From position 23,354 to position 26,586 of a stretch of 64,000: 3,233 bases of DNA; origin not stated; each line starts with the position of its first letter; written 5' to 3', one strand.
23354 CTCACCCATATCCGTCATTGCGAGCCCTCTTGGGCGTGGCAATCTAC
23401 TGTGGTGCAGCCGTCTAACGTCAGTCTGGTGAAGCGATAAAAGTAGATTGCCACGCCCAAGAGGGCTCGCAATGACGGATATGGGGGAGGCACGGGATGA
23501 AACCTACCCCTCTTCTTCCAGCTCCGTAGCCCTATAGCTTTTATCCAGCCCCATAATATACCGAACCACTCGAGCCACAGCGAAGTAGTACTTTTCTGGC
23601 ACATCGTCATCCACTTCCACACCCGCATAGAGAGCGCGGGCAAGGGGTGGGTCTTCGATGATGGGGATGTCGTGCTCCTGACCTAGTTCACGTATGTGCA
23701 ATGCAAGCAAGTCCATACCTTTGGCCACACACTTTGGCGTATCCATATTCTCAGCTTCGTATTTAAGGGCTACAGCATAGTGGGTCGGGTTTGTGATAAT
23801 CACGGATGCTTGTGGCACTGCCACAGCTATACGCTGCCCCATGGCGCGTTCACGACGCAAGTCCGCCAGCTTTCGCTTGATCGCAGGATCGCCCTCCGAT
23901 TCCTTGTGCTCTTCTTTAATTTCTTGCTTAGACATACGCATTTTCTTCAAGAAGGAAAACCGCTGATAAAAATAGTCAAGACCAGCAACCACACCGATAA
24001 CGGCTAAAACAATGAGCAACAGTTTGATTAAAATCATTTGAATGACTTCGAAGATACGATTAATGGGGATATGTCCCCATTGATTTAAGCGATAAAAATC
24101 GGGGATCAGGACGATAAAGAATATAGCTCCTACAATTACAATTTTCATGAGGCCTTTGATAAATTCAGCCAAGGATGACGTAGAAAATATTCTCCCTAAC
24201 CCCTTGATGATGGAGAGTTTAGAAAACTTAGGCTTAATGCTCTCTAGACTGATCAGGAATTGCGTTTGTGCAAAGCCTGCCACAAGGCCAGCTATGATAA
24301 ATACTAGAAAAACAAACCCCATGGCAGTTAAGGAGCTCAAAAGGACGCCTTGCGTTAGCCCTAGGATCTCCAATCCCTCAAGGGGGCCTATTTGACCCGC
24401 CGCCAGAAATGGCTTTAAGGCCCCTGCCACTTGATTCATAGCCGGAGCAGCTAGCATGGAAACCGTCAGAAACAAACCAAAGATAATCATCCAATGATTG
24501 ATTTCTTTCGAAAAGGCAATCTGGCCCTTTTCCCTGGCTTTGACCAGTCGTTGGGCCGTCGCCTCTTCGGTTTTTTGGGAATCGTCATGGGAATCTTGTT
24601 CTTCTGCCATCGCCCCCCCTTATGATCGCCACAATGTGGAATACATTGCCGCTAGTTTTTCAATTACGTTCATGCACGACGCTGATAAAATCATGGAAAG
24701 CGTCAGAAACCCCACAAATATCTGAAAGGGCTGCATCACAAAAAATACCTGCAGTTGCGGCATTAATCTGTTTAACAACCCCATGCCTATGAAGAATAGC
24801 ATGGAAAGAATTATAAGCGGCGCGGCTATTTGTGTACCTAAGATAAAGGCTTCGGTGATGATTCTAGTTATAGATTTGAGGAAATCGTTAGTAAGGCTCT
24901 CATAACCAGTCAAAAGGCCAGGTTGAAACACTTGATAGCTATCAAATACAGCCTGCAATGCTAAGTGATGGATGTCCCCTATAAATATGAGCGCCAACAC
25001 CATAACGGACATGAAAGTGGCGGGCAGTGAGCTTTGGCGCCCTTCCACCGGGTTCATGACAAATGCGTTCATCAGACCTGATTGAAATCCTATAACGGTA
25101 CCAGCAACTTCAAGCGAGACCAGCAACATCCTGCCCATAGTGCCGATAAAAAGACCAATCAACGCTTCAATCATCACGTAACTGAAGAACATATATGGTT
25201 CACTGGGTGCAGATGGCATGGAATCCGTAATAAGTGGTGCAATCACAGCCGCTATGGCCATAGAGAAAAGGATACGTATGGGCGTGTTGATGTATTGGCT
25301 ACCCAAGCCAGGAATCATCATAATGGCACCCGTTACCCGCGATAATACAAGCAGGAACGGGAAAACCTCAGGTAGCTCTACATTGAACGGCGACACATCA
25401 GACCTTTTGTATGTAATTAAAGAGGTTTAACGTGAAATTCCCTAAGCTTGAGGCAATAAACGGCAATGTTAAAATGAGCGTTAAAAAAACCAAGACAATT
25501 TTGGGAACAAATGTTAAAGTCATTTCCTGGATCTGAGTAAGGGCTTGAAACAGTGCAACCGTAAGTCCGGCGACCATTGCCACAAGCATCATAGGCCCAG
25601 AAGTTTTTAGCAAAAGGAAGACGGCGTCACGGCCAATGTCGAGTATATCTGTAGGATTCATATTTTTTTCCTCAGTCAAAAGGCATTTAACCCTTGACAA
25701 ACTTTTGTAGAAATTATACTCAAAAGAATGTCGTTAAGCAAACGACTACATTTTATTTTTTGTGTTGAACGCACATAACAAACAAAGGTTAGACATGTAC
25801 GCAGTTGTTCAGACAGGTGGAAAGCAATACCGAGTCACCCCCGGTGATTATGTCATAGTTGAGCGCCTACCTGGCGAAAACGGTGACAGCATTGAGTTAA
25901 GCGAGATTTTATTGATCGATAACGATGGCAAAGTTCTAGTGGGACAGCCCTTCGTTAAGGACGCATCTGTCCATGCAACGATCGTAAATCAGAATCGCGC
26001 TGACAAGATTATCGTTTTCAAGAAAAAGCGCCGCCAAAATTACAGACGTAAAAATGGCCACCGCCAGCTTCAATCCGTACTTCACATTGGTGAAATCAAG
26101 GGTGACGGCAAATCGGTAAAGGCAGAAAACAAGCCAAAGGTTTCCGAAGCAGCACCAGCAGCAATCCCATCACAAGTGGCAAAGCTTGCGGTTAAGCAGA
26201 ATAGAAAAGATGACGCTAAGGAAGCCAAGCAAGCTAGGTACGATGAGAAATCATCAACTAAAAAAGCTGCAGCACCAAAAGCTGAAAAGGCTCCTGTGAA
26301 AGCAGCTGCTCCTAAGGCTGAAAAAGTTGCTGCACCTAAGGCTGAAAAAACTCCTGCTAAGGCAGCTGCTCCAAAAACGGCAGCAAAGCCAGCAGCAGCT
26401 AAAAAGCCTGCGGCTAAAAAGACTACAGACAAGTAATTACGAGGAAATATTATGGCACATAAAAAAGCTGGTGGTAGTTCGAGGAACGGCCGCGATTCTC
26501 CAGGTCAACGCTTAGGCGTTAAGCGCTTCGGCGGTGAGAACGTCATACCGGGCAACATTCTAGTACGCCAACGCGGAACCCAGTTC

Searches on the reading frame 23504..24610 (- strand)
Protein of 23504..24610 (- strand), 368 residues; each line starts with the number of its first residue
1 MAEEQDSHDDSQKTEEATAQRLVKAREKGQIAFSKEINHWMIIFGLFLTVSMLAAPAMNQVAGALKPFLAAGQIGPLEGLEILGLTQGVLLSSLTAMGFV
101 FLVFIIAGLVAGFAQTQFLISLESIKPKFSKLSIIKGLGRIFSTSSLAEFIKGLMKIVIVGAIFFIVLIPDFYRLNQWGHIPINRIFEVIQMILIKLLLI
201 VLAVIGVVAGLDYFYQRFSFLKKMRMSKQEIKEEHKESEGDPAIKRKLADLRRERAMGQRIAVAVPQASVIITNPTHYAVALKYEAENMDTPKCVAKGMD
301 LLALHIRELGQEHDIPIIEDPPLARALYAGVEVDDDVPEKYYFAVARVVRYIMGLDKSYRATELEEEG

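Call 30: search_protein_families(library=pfam, proteins=[window:23504-24610:-], max_evalue=0.001)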
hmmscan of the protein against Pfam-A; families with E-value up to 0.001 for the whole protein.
window:23504-24610:- (368 aa): 1 family
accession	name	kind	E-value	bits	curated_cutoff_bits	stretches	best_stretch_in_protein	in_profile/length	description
PF01312.24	Bac_export_2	-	9.2e-112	374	24.4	1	12-352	2-335/335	FlhB HrpN YscU SpaS Family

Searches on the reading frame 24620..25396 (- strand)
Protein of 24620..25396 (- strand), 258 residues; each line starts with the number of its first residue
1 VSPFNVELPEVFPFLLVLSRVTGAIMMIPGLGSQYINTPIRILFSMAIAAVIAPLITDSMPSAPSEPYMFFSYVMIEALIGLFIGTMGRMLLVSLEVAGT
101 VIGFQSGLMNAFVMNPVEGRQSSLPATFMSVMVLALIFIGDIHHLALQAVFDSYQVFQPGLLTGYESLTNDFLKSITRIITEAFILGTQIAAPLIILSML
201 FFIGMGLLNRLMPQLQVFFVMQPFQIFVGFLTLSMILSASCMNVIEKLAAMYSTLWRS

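Call 30: search_protein_families(library=pfam, proteins=[window:24620-25396:-], max_evalue=0.001)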
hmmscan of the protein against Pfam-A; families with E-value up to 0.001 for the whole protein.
window:24620-25396:- (258 aa): 1 family
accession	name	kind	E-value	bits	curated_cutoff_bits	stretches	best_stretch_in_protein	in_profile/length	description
PF01311.25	Bac_export_1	-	6.4e-51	173.6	27.8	1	13-242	3-221/230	Bacterial export proteins, family 1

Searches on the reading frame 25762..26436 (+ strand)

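Call 87: search_protein_families(library=pfam, proteins=[window:25762-26436:+], max_evalue=0.1)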
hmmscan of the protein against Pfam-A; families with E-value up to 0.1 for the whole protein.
window:25762-26436:+ (224 aa): 1 family
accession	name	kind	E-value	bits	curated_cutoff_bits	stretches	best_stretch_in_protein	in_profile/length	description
PF00829.26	Ribosomal_L21p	-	2.2e-37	127.7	27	1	12-112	1-99/99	Ribosomal prokaryotic L21 protein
